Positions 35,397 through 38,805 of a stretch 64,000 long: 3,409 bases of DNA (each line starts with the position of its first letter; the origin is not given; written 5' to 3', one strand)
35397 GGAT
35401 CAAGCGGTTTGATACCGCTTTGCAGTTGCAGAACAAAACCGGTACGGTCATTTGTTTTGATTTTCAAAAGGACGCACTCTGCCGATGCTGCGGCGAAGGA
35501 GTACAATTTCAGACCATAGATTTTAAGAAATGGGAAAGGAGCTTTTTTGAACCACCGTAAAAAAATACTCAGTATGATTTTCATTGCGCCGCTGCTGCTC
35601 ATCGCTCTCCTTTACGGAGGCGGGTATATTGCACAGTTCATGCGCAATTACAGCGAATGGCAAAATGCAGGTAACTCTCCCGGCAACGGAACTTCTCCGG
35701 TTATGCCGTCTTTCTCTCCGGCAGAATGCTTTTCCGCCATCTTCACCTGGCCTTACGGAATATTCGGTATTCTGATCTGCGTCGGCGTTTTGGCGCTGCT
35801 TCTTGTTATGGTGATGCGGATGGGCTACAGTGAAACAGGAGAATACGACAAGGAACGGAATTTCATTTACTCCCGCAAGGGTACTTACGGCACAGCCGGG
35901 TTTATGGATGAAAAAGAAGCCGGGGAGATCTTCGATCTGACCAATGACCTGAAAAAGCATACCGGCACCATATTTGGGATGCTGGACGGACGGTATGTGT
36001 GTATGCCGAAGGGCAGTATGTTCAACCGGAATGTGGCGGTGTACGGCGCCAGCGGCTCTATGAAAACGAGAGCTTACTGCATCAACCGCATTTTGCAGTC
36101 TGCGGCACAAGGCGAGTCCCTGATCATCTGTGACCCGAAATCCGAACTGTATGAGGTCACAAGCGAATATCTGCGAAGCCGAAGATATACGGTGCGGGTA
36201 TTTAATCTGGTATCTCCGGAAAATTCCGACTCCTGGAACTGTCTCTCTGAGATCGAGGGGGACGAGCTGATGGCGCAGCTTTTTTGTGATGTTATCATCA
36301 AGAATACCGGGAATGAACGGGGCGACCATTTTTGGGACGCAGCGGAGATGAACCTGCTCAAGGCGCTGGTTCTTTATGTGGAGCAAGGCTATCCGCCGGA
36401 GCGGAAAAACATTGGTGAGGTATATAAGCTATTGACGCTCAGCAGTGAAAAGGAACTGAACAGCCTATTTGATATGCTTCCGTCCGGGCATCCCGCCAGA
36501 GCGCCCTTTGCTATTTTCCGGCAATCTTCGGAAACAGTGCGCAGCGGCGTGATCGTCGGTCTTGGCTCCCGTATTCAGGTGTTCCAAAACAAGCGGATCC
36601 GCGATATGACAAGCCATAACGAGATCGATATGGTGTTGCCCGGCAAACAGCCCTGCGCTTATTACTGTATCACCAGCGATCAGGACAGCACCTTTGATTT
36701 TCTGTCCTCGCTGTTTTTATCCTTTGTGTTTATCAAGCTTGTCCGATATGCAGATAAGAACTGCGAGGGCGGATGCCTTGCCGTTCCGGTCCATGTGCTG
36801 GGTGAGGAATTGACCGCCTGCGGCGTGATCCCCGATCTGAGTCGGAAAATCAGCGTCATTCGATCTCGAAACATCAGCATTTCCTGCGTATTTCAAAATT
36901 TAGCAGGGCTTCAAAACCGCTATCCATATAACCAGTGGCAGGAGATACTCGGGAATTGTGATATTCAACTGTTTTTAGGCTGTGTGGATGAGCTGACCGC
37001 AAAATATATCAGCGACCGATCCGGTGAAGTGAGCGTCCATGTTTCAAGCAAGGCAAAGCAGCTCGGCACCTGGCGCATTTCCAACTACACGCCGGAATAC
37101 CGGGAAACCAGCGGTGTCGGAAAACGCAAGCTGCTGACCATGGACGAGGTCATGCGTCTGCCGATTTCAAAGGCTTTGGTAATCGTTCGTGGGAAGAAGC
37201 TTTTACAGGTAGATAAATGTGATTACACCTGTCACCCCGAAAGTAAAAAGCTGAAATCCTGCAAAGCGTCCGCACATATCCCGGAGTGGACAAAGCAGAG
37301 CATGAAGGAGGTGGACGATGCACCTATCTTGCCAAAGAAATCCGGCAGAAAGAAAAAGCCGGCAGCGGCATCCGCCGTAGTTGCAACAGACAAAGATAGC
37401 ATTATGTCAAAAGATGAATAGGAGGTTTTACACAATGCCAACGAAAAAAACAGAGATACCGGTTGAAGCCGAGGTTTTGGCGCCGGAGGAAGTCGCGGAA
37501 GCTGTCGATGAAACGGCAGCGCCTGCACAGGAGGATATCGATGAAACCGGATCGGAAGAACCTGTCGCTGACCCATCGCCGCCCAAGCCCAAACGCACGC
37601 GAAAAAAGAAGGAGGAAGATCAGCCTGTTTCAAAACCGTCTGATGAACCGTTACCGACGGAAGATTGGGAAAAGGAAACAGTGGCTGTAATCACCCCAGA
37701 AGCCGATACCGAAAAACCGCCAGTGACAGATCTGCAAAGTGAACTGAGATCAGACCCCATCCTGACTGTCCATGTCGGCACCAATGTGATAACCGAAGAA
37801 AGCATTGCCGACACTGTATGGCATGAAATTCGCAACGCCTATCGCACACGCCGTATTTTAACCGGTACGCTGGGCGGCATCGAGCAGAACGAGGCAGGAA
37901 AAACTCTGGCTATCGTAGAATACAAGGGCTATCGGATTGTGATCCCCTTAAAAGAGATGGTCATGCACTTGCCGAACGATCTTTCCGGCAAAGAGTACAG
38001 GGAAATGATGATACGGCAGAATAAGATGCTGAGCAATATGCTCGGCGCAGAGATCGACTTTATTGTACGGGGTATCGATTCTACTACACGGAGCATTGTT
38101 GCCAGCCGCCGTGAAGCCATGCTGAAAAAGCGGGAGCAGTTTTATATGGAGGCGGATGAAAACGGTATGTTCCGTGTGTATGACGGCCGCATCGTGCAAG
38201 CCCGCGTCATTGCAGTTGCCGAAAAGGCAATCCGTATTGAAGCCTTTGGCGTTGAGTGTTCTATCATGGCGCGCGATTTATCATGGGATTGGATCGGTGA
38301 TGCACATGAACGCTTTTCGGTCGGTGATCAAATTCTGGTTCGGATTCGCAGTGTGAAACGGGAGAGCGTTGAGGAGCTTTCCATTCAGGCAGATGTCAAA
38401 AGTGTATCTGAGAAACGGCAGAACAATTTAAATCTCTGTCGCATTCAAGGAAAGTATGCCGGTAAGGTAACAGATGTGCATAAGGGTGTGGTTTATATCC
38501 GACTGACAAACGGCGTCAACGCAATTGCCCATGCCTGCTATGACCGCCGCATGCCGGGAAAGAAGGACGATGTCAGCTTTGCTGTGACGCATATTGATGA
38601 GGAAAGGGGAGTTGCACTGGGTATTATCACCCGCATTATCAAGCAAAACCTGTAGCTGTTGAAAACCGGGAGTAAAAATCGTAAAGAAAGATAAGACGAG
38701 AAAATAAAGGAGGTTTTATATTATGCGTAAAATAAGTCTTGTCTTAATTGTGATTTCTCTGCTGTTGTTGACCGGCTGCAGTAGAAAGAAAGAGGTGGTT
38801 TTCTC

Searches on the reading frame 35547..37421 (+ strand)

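Call 46: search_protein_families(library=pfam, proteins=[window:35547-37421:+], max_evalue=0.001)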
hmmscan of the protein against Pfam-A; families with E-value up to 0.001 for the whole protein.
window:35547-37421:+ (624 aa): 3 families
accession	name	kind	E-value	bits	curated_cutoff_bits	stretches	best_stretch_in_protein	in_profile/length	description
PF02534.20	T4SS-DNA_transf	-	1.1e-46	160.1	20.1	1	152-563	31-448/468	Type IV secretory system Conjugative DNA transfer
PF12696.13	TraG-D_C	-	4.5e-26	91.7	22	1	414-539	1-125/126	TraM recognition site of TraD and TraG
PF10412.15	TrwB_AAD_bind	-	1.7e-13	50.6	20.5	1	160-546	15-374/387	Type IV secretion-system coupling protein DNA-binding domain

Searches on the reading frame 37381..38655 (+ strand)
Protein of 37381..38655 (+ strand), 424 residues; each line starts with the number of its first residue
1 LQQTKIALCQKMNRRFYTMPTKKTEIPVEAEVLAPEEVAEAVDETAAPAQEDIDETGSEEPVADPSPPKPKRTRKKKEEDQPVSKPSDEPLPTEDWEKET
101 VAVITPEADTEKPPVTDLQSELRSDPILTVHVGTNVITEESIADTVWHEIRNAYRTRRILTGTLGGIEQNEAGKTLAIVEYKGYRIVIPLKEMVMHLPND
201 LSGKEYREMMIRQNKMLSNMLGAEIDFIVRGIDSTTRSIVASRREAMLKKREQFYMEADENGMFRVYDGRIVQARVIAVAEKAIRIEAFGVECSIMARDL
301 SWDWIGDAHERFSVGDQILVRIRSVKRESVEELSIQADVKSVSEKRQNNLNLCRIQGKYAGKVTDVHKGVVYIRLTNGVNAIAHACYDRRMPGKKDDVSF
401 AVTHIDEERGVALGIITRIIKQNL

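Call 46: search_protein_families(library=pfam, proteins=[window:37381-38655:+], max_evalue=0.001)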
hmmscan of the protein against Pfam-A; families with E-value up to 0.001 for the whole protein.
window:37381-38655:+ (424 aa): 1 family
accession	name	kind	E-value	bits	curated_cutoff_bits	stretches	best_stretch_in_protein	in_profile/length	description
PF00575.29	S1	-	1.3e-11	45.1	22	1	268-328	4-65/74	S1 RNA binding domain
